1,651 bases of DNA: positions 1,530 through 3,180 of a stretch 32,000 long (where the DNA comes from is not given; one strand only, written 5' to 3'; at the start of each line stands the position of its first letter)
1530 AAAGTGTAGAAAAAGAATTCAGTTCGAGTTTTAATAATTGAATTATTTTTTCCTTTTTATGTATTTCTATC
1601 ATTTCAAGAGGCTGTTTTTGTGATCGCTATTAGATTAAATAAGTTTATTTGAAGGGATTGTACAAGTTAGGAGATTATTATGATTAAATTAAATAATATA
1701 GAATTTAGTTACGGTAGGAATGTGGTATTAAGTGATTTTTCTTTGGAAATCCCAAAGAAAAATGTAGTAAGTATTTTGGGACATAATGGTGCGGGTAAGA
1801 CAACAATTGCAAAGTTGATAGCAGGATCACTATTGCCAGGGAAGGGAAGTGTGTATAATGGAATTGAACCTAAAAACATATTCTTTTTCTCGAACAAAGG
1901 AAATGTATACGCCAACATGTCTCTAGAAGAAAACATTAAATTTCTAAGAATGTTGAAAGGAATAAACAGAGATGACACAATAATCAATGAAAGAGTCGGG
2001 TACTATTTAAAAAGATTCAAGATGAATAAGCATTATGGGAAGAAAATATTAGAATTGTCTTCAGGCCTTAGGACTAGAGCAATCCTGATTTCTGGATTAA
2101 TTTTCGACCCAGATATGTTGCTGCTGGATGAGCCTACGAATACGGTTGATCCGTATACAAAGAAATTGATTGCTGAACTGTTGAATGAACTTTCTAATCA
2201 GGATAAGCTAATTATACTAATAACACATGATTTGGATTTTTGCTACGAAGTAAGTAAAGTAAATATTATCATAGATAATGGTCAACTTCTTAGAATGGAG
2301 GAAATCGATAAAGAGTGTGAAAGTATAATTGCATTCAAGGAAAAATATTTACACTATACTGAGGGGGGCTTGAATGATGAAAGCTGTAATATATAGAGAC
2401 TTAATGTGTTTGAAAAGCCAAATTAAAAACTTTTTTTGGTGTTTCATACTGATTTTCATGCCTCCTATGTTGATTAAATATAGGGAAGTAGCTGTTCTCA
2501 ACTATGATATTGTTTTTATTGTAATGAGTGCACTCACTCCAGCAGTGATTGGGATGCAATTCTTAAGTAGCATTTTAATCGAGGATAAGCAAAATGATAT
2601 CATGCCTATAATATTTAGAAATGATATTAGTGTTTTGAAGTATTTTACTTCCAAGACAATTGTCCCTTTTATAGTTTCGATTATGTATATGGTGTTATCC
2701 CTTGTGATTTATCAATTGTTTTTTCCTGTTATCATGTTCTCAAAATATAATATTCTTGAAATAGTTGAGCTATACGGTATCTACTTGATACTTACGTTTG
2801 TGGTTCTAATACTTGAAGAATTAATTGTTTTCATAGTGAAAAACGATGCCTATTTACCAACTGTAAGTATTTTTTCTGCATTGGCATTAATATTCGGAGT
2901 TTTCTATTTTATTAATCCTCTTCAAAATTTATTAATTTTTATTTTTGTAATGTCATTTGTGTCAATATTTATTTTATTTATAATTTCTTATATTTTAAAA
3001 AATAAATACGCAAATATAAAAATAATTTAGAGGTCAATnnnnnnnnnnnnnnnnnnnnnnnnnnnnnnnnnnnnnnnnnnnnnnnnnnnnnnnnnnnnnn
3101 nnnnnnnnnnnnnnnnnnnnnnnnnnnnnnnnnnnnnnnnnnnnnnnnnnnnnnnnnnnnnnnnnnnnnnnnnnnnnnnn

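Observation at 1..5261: Orphan RiPP-like operon: RRE-radical SAM-SPASM enzyme with an ABC transporter and a TldD/TldE-like protease pair, and no visible precursor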

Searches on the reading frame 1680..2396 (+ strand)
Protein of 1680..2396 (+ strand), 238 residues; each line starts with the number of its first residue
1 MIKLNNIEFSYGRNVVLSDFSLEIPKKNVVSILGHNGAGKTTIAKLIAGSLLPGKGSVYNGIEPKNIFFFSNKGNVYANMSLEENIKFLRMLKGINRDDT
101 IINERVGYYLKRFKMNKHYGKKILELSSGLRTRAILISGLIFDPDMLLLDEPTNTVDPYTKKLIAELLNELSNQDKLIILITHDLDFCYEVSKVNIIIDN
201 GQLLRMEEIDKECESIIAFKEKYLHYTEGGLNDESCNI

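Call 3: search_protein_families(library=pfam, proteins=[window:1680-2396:+], max_evalue=0.01)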
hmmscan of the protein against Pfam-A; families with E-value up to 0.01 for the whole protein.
window:1680-2396:+ (238 aa): 6 families
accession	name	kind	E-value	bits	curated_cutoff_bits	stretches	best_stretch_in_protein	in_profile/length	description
PF00005.33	ABC_tran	-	8.8e-20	72.1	25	1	17-154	1-137/137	ABC transporter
PF13304.12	AAA_21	-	3.2e-07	31.1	27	1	123-184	235-299/304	AAA domain, putative AbiEii toxin, Type IV TA system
PF13476.12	AAA_23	-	0.00015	22.9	27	1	3-108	3-97/201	AAA domain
PF20720.3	nSTAND3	-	0.00038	20.6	27.2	1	26-53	16-43/155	Novel STAND NTPase 3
PF02463.25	SMC_N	-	0.00038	20.4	40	0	26-45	23-42/220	RecF/RecN/SMC N terminal domain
PF13401.12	AAA_22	-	0.008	16.9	27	0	27-85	5-33/130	AAA domain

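Call 4: search_protein_families(library=ncbifam, proteins=[window:1680-2396:+], max_evalue=0.01)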
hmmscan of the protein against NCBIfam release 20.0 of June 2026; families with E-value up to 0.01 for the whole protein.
window:1680-2396:+ (238 aa): 191 families (the best 25 are shown)
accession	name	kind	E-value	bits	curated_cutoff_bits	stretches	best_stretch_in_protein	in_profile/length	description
TIGR04520.1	ECF_ATPase_1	equivalog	2.8e-31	109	315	1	2-208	1-219/269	energy-coupling factor transporter ATPase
TIGR01188.1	drrA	subfamily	3.4e-30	105.4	312.45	1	11-209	3-208/302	daunorubicin resistance ABC transporter, ATP-binding protein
NF000355.4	ribo_prot_ABC_F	equivalog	5.3e-29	101.4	380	1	2-203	3-192/499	ribosomal protection-like ABC-F family protein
TIGR03522.1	GldA_ABC_ATP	equivalog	1.2e-28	100.5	402.6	1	2-211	3-218/301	gliding motility-associated ABC transporter ATP-binding subunit GldA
TIGR04521.1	ECF_ATPase_2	equivalog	2.2e-28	99.2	330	2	84-211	104-231/279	energy-coupling factor transporter ATPase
NF040873.1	AztA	equivalog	6.1e-28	97.7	220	1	11-189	2-183/191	zinc ABC transporter ATP-binding protein AztA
TIGR03864.1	PQQ_ABC_ATP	hypoth_equivalog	8.4e-28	97.4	302.25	1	2-206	2-213/236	ABC transporter, ATP-binding subunit, PQQ-dependent alcohol dehydrogenase system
NF010156.0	PRK13635.1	equivalog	6.3e-27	94.4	392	1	2-205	6-220/279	energy-coupling factor ABC transporter ATP-binding protein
TIGR03410.1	urea_trans_UrtE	equivalog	8.5e-27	94.1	285.8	1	3-212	2-219/230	urea ABC transporter ATP-binding subunit UrtE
TIGR03740.1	galliderm_ABC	subfamily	3.8e-26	92.2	309.75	1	3-212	2-211/223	lantibiotic protection ABC transporter ATP-binding subunit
TIGR02673.1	FtsE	equivalog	4.9e-26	91.7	264.85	1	1-202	1-214/214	cell division ATP-binding protein FtsE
TIGR03608.1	L_ocin_972_ABC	subfamily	1.1e-25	90.3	254.85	1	4-191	1-200/206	putative bacteriocin export ABC transporter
NF033858.1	ABC2_perm_RbbA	equivalog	2.1e-25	88.8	1050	1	2-208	2-220/909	ribosome-associated ATPase/putative transporter RbbA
NF043075.1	MMSYN1_0197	equivalog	4.5e-25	88.3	550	1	1-206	2-214/341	spermidine/putrescine ABC transporter ATP-binding protein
NF010060.0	PRK13537.1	equivalog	5.8e-25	87.8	521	1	2-202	16-223/314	nodulation factor ABC transporter ATP-binding protein NodI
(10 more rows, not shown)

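Call 7: search_protein_families(library=padloc, proteins=[window:1680-2396:+], max_evalue=0.01)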
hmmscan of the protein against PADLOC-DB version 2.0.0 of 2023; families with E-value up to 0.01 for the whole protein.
window:1680-2396:+ (238 aa): 49 families (the best 25 are shown)
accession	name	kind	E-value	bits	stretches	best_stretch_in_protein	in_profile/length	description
PDLC04135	mad3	-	8.9e-21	72.8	2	112-190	250-329/374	mads_3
PDLC04140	mad8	-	2.1e-12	45.2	1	13-186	13-235/314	mads_8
PDLC02980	AriA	-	1.3e-09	36.4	1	81-185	193-300/304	-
PDLC04213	HEC-02A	-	6e-08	30.6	1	106-187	188-275/337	-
PDLC02914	ATPase-Toprim_I-B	-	3.3e-06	24.6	1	13-65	11-60/443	-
PDLC04541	PDC-M25A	-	1.1e-05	22.7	0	17-47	13-41/380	-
PDLC00289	PtuA1|PtuA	-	2.3e-05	21.7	0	23-107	24-109/404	AAA ATPase domain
PDLC04735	PDC-M62A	-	2.3e-05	21.6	1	27-87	64-123/633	-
PDLC04146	HEC-02B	-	3.2e-05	21.1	1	126-190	217-285/344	-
PDLC04175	HEC-01A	-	5.7e-05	20.3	1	133-198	255-322/363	-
PDLC03859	LmuB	-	6.6e-05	20.3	1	2-99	3-89/611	-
PDLC00303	PtuA1|PtuA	-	0.00016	18.9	1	66-183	162-277/386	AAA ATPase domain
PDLC02727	PbeC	-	0.00019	18.1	1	4-80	8-82/660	PbeC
PDLC04734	PDC-M62A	-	0.00022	18.4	1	23-86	56-113/597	-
PDLC04664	PDC-M47A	-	0.00026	18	1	144-198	322-373/461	-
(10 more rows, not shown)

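Call 27: find_encoding_contigs(protein=window:1680-2396:+, flank=10000, max_places=3)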
Protein window:1680-2396:+ (238 aa): no gene with exactly this product is on record in the collection.

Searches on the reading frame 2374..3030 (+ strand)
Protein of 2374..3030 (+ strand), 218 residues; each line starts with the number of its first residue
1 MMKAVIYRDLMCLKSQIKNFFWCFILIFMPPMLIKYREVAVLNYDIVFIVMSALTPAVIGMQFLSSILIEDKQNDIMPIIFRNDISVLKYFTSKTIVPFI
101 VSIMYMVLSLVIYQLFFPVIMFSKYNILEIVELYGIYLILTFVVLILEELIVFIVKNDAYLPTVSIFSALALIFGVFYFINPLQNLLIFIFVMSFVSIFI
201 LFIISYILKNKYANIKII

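Call 3: search_protein_families(library=pfam, proteins=[window:2374-3030:+], max_evalue=0.01)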
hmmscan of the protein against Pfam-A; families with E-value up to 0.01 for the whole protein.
window:2374-3030:+ (218 aa): 1 family
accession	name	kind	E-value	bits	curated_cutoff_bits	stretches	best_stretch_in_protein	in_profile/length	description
PF12730.13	ABC2_membrane_4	-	0.0027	18.2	27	1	47-167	52-172/179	ABC-2 family transporter protein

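Call 4: search_protein_families(library=ncbifam, proteins=[window:2374-3030:+], max_evalue=0.01)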
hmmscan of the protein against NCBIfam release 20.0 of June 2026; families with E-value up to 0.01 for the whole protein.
window:2374-3030:+ (218 aa): 0 families

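Call 7: search_protein_families(library=padloc, proteins=[window:2374-3030:+], max_evalue=0.01)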
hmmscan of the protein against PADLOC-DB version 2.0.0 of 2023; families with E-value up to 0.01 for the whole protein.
window:2374-3030:+ (218 aa): 0 families
